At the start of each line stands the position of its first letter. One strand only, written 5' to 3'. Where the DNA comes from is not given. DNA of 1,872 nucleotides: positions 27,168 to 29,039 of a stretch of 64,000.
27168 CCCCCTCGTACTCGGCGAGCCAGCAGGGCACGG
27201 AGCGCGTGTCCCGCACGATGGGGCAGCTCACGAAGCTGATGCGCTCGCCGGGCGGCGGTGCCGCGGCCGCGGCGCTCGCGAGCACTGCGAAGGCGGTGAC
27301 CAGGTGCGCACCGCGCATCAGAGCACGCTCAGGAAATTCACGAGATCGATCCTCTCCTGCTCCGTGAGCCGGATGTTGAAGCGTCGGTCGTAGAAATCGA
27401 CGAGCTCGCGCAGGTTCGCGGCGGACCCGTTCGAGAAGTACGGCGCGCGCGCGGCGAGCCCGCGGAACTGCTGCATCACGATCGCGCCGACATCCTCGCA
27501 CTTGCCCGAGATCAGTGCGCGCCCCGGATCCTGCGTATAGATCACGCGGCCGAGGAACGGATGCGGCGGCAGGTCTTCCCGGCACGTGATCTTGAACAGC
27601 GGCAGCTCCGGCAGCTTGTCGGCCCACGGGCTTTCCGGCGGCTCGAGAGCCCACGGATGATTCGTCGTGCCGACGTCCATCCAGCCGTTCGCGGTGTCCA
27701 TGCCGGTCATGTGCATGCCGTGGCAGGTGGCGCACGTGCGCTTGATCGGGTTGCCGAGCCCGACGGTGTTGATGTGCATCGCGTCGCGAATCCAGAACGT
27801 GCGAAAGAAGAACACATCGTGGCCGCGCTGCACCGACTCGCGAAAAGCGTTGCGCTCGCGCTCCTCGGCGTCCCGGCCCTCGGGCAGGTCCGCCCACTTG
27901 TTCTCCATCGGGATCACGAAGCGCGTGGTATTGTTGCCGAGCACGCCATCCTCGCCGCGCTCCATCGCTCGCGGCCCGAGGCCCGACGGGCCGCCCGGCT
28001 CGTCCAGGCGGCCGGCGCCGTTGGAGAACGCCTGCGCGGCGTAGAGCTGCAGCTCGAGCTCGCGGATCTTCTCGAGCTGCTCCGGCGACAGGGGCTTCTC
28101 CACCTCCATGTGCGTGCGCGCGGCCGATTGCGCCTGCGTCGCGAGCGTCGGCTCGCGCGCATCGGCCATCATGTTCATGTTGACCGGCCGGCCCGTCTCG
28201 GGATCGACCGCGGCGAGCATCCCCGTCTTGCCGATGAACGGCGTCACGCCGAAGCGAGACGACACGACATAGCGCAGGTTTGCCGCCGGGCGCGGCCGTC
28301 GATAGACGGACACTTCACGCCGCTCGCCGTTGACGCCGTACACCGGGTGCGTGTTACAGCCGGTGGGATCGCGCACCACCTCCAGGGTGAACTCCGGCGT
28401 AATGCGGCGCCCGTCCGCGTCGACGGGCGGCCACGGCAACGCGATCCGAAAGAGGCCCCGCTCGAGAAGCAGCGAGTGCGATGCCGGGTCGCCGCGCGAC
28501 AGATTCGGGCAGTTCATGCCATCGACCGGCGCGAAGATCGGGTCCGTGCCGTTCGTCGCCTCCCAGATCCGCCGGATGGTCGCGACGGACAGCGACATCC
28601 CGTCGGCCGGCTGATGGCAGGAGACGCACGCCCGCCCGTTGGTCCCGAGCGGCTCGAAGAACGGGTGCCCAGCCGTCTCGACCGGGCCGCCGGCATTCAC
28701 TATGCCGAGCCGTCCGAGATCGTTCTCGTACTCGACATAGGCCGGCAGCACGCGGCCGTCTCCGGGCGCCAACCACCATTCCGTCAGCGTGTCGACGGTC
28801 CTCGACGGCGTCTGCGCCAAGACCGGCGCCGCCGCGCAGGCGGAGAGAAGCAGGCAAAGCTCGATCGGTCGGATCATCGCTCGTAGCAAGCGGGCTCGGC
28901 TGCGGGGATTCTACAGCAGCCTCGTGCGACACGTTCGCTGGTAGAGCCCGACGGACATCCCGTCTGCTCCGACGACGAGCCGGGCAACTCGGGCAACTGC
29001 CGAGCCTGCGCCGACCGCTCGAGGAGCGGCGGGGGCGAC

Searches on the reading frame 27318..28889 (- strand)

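Call 21: search_protein_families(library=pfam, proteins=[window:27318-28889:-], max_evalue=0.001)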
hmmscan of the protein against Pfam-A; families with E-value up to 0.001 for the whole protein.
window:27318-28889:- (523 aa): 1 family
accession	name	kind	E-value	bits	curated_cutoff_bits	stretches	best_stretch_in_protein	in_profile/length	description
PF03150.19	CCP_MauG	-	0.00081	20.5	25.6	0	84-99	20-35/149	Di-haem cytochrome c peroxidase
